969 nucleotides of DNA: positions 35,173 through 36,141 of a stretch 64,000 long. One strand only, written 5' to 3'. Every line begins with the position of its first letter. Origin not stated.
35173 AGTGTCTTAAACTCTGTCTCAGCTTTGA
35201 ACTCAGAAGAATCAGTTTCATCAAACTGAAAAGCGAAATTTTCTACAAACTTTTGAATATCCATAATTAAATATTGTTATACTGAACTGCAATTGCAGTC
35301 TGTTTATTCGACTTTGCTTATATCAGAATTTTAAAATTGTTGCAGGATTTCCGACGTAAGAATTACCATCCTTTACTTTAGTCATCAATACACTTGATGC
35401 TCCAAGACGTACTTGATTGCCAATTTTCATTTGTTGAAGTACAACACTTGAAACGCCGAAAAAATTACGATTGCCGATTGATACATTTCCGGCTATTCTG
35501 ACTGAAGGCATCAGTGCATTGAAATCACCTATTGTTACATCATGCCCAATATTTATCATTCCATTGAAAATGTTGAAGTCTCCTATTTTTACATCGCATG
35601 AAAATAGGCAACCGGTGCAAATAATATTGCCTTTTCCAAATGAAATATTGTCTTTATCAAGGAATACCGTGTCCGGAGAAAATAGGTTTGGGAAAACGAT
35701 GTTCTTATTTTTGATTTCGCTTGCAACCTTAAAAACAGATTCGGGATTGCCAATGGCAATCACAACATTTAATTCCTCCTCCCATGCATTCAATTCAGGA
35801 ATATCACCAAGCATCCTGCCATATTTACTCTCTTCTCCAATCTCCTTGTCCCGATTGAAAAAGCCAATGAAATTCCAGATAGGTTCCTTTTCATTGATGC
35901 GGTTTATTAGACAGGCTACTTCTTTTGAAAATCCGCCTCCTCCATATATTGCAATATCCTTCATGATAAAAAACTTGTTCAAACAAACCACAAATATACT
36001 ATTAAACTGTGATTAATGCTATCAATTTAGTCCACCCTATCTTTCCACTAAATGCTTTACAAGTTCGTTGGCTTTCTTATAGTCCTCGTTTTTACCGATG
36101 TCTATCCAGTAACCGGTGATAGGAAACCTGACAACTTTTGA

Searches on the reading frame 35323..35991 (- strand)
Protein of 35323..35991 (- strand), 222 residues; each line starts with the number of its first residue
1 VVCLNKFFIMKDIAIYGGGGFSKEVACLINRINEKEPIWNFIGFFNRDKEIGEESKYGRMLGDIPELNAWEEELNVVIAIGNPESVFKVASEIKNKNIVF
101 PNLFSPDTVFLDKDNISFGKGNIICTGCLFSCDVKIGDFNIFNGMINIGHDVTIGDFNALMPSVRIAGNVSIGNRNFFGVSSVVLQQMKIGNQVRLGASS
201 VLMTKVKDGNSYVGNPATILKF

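Call 4: search_protein_families(library=pfam, proteins=[window:35323-35991:-], max_evalue=0.001)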
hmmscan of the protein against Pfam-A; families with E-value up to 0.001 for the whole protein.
window:35323-35991:- (222 aa): 2 families
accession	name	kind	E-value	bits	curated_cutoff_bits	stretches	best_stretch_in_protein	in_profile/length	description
PF17836.7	PglD_N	-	2.5e-10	41.2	23.4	1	12-84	1-69/78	PglD N-terminal domain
PF00132.30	Hexapep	-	4.2e-08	33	27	1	151-184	1-34/36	Bacterial transferase hexapeptide (six repeats)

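Call 5: search_protein_families(library=ncbifam, proteins=[window:35323-35991:-], max_evalue=0.001)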
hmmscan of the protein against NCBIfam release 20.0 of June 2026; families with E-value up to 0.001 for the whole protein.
window:35323-35991:- (222 aa): 21 families
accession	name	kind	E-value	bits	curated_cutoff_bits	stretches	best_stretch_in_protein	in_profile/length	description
TIGR03570.1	NeuD_NnaD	subfamily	9.7e-46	155.9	160.8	1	13-217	2-201/202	NeuD/PglB/VioB family sugar acetyltransferase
NF002060.0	PRK00892.1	subfamily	1.2e-12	47.7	207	1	136-218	230-313/345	UDP-3-O-(3-hydroxymyristoyl)glucosamine N-acyltransferase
TIGR01853.1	lipid_A_lpxD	equivalog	2.1e-12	46.6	242.5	1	145-218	230-303/325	UDP-3-O-(3-hydroxymyristoyl)glucosamine N-acyltransferase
NF003657.0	PRK05289.1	equivalog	2.7e-09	36.5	226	1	134-208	107-181/264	acyl-ACP--UDP-N-acetylglucosamine O-acyltransferase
TIGR01852.1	lipid_A_lpxA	equivalog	3.6e-09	36.2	231.05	1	134-206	102-174/254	acyl-ACP--UDP-N-acetylglucosamine O-acyltransferase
NF010935.0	PRK14355.1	equivalog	1.2e-07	30.8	718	1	147-213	264-329/459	bifunctional UDP-N-acetylglucosamine diphosphorylase/glucosamine-1-phosphate N-acetyltransferase GlmU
NF007240.0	PRK09677.1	equivalog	1.4e-07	31.2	243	1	128-222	92-183/192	putative lipopolysaccharide biosynthesis O-acetyl transferase WbbJ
NF041874.1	EPS_EpsC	equivalog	1.7e-07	31.1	150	0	184-220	128-164/168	serine O-acetyltransferase EpsC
NF058585.1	HptprglPActTf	PfamEq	6.1e-07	29.2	300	1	148-220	86-157/172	heptaprenylglyceryl phosphate O-acetyltransferase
TIGR02353.1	NRPS_term_dom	equivalog_domain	1.5e-06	26.9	423.1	1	133-219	118-212/695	Pls/PosA family non-ribosomal peptide synthetase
NF000311.1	Vat_ABCDEFH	equivalog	7.8e-06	25.6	300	1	167-221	108-162/201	Vat family streptogramin A O-acetyltransferase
TIGR04016.1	WcaB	equivalog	1.2e-05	24.9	194.65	1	148-218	76-141/146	colanic acid biosynthesis acetyltransferase WcaB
NF007564.0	PRK10191.1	equivalog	1.8e-05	24.3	196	1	149-218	93-157/162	colanic acid biosynthesis acetyltransferase WcaB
TIGR01172.1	cysE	equivalog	2.3e-05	24.5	210.65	1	134-217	82-161/162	serine O-acetyltransferase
NF007797.0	PRK10502.1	subfamily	2.5e-05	24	192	0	167-220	123-176/183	WcaF family extracellular polysaccharide biosynthesis acetyltransferase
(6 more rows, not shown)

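Call 13: find_homologous_proteins(query=window:35323-35964:-, max_evalue=0.00001)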
Query window:35323-35964:- (213 aa): 1717 proteins with E <= 0.00001 among 1880 candidates; the best 120 are listed.
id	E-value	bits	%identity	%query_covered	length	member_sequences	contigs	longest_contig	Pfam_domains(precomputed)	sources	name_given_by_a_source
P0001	1.1e-122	426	90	100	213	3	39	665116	PF17836.8,PF00132.31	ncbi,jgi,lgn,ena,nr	ncbi:MAG: serine acetyltransferase [Bacteroidales bacterium]|jgi:sugar O-acyltransferase (sialic aci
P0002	1.3e-91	324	64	100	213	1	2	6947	PF17836.8,PF00132.31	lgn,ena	-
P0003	6.7e-91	322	63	100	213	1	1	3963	PF17836.8,PF00132.31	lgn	-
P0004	3.9e-89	316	62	100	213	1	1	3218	PF17836.8,PF00132.31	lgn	-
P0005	6.9e-89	315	62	100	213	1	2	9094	PF17836.8,PF00132.31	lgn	-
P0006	4.5e-88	313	63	100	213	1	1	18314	PF17836.8,PF00132.31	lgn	-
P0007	1.5e-87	311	63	100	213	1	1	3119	PF17836.8,PF00132.31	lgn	-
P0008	1.5e-87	311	62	100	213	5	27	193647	PF17836.8,PF00132.31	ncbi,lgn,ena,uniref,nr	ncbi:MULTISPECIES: NeuD/PglB/VioB family sugar acetyltransferase [Bacteroides]|uniref:NeuD/PglB/VioB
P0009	7.7e-87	309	63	100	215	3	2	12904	PF17836.8,PF14602.13,PF00132.31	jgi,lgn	-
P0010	1.1e-86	308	64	100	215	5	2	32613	PF17836.8,PF00132.31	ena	-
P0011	1.2e-86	308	63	100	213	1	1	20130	PF17836.8,PF00132.31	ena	-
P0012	1.2e-86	308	63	100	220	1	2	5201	PF17836.8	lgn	-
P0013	2.1e-86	307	62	100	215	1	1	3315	PF17836.8,PF00132.31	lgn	-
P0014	2.3e-86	307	63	100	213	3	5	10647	PF17836.8,PF00132.31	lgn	-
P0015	5.2e-86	306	63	100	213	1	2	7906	PF17836.8,PF00132.31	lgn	-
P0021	5.3e-85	303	60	100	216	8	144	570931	PF17836.8,PF00132.31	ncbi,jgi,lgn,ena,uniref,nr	ncbi:NeuD/PglB/VioB family sugar acetyltransferase [Bacteroides sp. AM10-21B]|uniref:NeuD/PglB/VioB 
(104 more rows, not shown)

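Call 14: find_encoding_contigs(protein=P0001, flank=10000, max_places=3)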
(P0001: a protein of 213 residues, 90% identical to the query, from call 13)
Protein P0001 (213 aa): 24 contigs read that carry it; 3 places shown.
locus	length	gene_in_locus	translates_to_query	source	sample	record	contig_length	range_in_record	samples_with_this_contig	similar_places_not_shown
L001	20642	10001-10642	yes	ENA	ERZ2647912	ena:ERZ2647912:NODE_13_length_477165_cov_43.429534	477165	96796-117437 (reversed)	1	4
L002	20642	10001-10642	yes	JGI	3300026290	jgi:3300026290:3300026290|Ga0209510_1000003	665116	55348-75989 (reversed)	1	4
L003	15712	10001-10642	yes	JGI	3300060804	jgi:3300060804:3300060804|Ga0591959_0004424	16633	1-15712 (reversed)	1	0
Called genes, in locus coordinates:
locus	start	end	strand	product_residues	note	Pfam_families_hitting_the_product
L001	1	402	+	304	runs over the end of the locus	PF02779:Transket_pyr, PF02780:Transketolase_C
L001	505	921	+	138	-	PF04138:GtrA_DPMS_TM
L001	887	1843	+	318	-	PF00535:Glycos_transf_2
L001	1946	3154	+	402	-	PF01370:Epimerase (weak), PF02719:Polysacc_synt_2, PF16363:GDP_Man_Dehyd (faint)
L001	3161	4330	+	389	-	PF01041:DegT_DnrJ_EryC1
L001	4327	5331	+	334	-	PF03102:NeuB, PF08666:SAF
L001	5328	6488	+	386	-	PF02350:Epimerase_2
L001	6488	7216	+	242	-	PF02348:CTP_transf_3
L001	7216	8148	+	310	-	PF01408:GFO_IDH_MocA, PF22725:GFO_IDH_MocA_C3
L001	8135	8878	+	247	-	PF00106:adh_short, PF01370:Epimerase (weak), PF13561:adh_short_C2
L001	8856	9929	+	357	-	PF00571:CBS (weak), PF00483:NTP_transferase, PF12804:NTP_transf_3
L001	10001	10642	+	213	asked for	PF17836:PglD_N, PF00132:Hexapep (faint)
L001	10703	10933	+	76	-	-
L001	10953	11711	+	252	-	PF00106:adh_short, PF01370:Epimerase, PF08659:KR, PF23441:SDR, PF13561:adh_short_C2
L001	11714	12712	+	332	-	PF00195:Chal_sti_synt_N (weak), PF08392:FAE1_CUT1_RppA (weak), PF08545:ACP_syn_III, PF08541:ACP_syn_III_C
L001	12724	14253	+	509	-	PF01943:Polysacc_synt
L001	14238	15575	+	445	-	-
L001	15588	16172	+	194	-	PF00132:Hexapep (weak), PF14602:Hexapep_2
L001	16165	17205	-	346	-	PF13524:Glyco_trans_1_2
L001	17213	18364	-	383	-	PF01073:3Beta_HSD, PF01370:Epimerase, PF04321:RmlD_sub_bind (faint), PF07993:NAD_binding_4, PF16363:GDP_Man_Dehyd, PF01370:Epimerase, PF02719:Polysacc_synt_2 (weak), PF16363:GDP_Man_Dehyd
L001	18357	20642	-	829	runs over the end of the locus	-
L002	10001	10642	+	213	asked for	PF17836:PglD_N, PF00132:Hexapep (faint)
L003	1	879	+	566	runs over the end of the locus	PF02776:TPP_enzyme_N, PF00205:TPP_enzyme_M, PF02775:TPP_enzyme_C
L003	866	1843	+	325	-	PF00535:Glycos_transf_2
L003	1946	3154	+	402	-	PF01370:Epimerase (weak), PF02719:Polysacc_synt_2, PF16363:GDP_Man_Dehyd (faint)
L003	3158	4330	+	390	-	PF01041:DegT_DnrJ_EryC1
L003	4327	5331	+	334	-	PF03102:NeuB, PF08666:SAF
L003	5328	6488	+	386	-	PF02350:Epimerase_2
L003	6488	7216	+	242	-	PF02348:CTP_transf_3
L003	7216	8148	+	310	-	PF01408:GFO_IDH_MocA, PF22725:GFO_IDH_MocA_C3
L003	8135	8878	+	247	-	PF00106:adh_short, PF01370:Epimerase (weak), PF13561:adh_short_C2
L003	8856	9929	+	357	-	PF00571:CBS (faint), PF00483:NTP_transferase, PF12804:NTP_transf_3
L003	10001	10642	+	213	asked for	PF17836:PglD_N, PF00132:Hexapep (faint)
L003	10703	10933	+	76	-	-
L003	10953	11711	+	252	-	PF00106:adh_short, PF01370:Epimerase, PF08659:KR, PF23441:SDR, PF13561:adh_short_C2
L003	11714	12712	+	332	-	PF00195:Chal_sti_synt_N (weak), PF08392:FAE1_CUT1_RppA (faint), PF08545:ACP_syn_III, PF08541:ACP_syn_III_C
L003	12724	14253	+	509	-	PF01943:Polysacc_synt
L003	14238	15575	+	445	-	-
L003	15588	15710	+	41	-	?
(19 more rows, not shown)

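Call 15: find_encoding_contigs(protein=P0021, flank=10000, max_places=4)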
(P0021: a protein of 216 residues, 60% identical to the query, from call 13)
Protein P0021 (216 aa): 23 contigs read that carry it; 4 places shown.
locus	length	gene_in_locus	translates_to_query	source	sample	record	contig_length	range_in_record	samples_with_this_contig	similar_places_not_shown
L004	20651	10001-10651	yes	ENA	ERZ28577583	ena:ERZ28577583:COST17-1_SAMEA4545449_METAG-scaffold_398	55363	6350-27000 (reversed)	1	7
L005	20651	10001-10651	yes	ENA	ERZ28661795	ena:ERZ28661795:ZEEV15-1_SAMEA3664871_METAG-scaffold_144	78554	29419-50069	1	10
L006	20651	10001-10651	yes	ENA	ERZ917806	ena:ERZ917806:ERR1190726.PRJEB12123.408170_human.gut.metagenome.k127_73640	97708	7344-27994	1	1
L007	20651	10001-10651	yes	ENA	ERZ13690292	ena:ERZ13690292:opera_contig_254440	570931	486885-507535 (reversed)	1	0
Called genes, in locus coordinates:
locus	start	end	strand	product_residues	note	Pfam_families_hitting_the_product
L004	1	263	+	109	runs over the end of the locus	PF00132:Hexapep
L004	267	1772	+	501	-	-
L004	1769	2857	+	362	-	PF01370:Epimerase, PF04321:RmlD_sub_bind, PF16363:GDP_Man_Dehyd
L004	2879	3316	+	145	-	-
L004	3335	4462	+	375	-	PF00155:Aminotran_1_2, PF01041:DegT_DnrJ_EryC1, PF01053:Cys_Met_Meta_PP (weak), PF01212:Beta_elim_lyase (weak)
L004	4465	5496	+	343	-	-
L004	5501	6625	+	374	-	-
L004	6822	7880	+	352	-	PF13439:Glyco_transf_4 (weak), PF20706:GT4-conflict, PF00534:Glycos_transf_1, PF13692:Glyco_trans_1_4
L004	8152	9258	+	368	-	PF13439:Glyco_transf_4 (faint), PF13477:Glyco_trans_4_2, PF00534:Glycos_transf_1, PF13692:Glyco_trans_1_4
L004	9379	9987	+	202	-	PF02397:Bac_transf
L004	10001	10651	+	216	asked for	PF17836:PglD_N, PF00132:Hexapep (weak)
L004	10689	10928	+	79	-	-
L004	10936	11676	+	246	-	PF00106:adh_short, PF08659:KR, PF13561:adh_short_C2, PF23441:SDR (weak)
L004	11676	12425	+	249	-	PF00106:adh_short, PF08659:KR, PF13561:adh_short_C2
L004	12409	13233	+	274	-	PF13292:DXP_synthase_N, PF00456:Transketolase_N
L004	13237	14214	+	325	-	PF02779:Transket_pyr, PF02780:Transketolase_C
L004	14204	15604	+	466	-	PF00501:AMP-binding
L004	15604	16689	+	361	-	PF04443:LuxE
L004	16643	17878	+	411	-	PF05893:LuxC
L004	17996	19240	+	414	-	PF01041:DegT_DnrJ_EryC1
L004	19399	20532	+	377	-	PF00691:OmpA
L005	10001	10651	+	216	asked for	PF17836:PglD_N, PF00132:Hexapep (weak)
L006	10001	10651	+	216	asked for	PF17836:PglD_N, PF00132:Hexapep (weak)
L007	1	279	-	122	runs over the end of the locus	PF11325:DUF3127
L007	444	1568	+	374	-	PF00712:DNA_pol3_beta, PF02767:DNA_pol3_beta_2, PF02768:DNA_pol3_beta_3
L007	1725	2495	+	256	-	PF00929:RNase_T, PF13482:RNase_H_2 (faint), PF20600:ExoX-like_C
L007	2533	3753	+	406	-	PF02441:Flavoprotein, PF04127:DFP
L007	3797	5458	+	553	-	PF02463:SMC_N, PF13175:AAA_15, PF13476:AAA_23, PF13304:AAA_21 (faint)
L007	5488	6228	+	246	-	PF08032:SpoU_sub_bind, PF00588:SpoU_methylase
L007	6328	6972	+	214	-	PF14667:Polysacc_synt_C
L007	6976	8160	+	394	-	PF02350:Epimerase_2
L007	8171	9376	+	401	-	PF13439:Glyco_transf_4 (faint), PF00534:Glycos_transf_1 (weak)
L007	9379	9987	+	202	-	PF02397:Bac_transf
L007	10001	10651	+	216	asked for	PF17836:PglD_N, PF00132:Hexapep (weak)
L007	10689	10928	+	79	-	-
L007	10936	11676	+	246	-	PF00106:adh_short, PF08659:KR, PF13561:adh_short_C2, PF23441:SDR (weak)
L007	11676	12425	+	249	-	PF00106:adh_short, PF08659:KR, PF13561:adh_short_C2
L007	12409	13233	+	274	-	PF13292:DXP_synthase_N, PF00456:Transketolase_N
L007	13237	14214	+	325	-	PF02779:Transket_pyr, PF02780:Transketolase_C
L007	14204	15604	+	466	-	PF00501:AMP-binding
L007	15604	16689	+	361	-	PF04443:LuxE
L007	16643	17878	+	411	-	PF05893:LuxC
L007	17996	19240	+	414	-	PF01041:DegT_DnrJ_EryC1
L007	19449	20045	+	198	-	PF00239:Resolvase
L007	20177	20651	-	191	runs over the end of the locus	PF03729:DUF308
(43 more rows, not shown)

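Call 17: find_related_loci(query=A1, collection=genome_contigs, flank=10000)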
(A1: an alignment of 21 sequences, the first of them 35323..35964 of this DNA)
Query A1 (213 aa) in genome_contigs; peptide patterns used: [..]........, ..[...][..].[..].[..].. (x = any residue, [..] = any of these).
599 stretches matched a pattern (row limit reached: there are more); 528 encode a relative of the query (tblastn E <= 1e-3); the best 80 are kept; 80 distinct loci.
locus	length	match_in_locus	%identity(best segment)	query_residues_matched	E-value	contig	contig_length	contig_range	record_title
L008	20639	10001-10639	89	1-213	4e-127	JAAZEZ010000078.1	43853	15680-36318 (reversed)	MAG: Bacteroidales bacterium isolate AS10tlH2TH_138 312295_AS10, whole genome shotgun sequence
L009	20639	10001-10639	90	1-213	8e-126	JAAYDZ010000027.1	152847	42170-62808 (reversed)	MAG: Bacteroidales bacterium isolate AS06rmzACSIP_601 230505_AS06, whole genome shotgun sequence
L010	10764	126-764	65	1-213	4e-90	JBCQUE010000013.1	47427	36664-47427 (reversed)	MAG: Rikenellaceae bacterium isolate MAG332 NODE_118_length_47428_cov_20.614370, whole genome shotgun sequence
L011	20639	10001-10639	60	1-213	1e-86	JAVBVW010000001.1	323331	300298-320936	MAG: Bacteroidales bacterium isolate ZNE14_Bin4 all_Scaff002857, whole genome shotgun sequence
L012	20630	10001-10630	60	4-213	2e-86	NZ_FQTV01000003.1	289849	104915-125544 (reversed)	Bacteroides luti strain DSM 26991, whole genome shotgun sequence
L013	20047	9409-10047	59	1-213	5e-83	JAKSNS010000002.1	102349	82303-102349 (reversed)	MAG: Paludibacteraceae bacterium isolate Horse_feces157 MAG157_2, whole genome shotgun sequence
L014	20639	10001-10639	55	1-213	1e-82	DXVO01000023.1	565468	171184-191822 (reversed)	MAG TPA_asm: Parabacteroides sp. isolate HRGM_Genome_3439 HRGM_Genome_3439_23, whole genome shotgun sequence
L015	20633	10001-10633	58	1-211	2e-82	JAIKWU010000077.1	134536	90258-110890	MAG: Bacteroidaceae bacterium isolate RUI437 k141_9803407_flag=0_multi=17.0000_len=134536, whole genome shotgun sequence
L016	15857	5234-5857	61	1-208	5e-82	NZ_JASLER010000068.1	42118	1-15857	MAG: Bacteroides sp. isolate SHSU.bins.235 k141_4457579, whole genome shotgun sequence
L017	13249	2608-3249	58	1-213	5e-82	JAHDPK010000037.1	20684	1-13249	MAG: Bacteroidales bacterium isolate SM1-B10.1 k141_8586, whole genome shotgun sequence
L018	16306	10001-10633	58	1-211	2e-81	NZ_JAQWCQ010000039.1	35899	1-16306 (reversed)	MAG: Massilibacteroides sp. isolate STF2_31 NODE_2452_length_35899_cov_6.289249_Sandtown_F2, whole genome shotgun sequen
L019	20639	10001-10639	59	1-213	4e-81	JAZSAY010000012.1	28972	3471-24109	MAG: Tidjanibacter sp. isolate T1900044929_TS20190395.MAGScoT_cleanbin_000014 SGB_3411_k141_2570859, whole genome shotgu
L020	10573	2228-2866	58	1-213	6e-81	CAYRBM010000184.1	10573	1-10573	MAG TPA_asm: uncultured Odoribacter sp. isolate SRP220891_co1_185 genome assembly, contig: NODE_12072_length_10573_cov_6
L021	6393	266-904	56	1-213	2e-80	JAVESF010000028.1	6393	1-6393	MAG: Acholeplasma sp. isolate BF1_46 scaffold_16930_c1_biofilm_2017, whole genome shotgun sequence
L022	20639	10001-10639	57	1-213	3e-79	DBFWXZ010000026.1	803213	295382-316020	MAG TPA_asm: Tidjanibacter sp. isolate MAG8967 contig26, whole genome shotgun sequence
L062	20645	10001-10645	54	1-213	4e-73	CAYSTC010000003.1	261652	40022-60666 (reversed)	MAG TPA_asm: uncultured Paludibacter sp. isolate binchicken_co158_96 genome assembly, contig: NODE_31_length_261652_cov_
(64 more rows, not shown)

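Call 22: list_cluster_members(proteins=[window:35323-35964:-, window:35034-35264:-, window:34256-35014:-, window:33255-34253:-, window:53007-54218:+, window:40635-41639:-, window:31692-33233:-])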
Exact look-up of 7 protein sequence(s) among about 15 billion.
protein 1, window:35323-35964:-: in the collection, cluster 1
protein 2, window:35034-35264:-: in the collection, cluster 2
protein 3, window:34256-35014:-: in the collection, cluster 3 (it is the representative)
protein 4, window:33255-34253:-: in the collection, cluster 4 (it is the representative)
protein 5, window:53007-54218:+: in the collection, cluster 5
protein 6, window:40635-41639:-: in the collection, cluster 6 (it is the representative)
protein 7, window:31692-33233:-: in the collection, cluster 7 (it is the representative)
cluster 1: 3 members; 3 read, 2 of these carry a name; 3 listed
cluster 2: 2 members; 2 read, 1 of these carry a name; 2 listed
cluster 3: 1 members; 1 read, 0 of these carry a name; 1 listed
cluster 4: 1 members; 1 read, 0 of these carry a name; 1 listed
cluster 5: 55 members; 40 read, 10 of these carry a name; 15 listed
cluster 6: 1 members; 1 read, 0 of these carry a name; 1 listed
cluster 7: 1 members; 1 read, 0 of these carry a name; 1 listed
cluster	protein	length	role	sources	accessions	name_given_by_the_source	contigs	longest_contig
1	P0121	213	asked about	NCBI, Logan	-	-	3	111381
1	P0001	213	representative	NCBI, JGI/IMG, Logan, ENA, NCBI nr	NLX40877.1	MAG: serine acetyltransferase [Bacteroidales bacterium] | sugar O-acyltransferase (sialic acid O-acetyltransferase NeuD family) | serine acetyltransferase [Bacteroidales bacterium]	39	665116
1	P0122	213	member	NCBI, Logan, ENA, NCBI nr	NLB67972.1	MAG: serine acetyltransferase [Bacteroidales bacterium] | serine acetyltransferase [Bacteroidales bacterium]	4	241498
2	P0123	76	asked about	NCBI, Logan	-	-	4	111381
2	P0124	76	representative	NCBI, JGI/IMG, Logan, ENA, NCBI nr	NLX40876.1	MAG: acyl carrier protein [Bacteroidales bacterium] | acyl carrier protein | acyl carrier protein [Bacteroidales bacterium]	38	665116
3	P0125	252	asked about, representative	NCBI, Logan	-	-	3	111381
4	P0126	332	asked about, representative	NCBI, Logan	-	-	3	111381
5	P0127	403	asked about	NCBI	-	-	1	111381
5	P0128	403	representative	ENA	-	-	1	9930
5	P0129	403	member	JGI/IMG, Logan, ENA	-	acetate kinase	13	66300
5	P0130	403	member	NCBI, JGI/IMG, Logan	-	acetate kinase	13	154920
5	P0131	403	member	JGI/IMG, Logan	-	acetate kinase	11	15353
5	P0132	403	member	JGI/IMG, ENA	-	acetate kinase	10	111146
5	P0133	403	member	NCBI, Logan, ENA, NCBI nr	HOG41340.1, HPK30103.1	MAG TPA: acetate kinase [Bacteroidales bacterium] | acetate kinase [Bacteroidales bacterium]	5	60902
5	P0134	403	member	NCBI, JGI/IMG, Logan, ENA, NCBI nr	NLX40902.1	MAG: acetate kinase [Bacteroidales bacterium] | acetate kinase [Bacteroidales bacterium]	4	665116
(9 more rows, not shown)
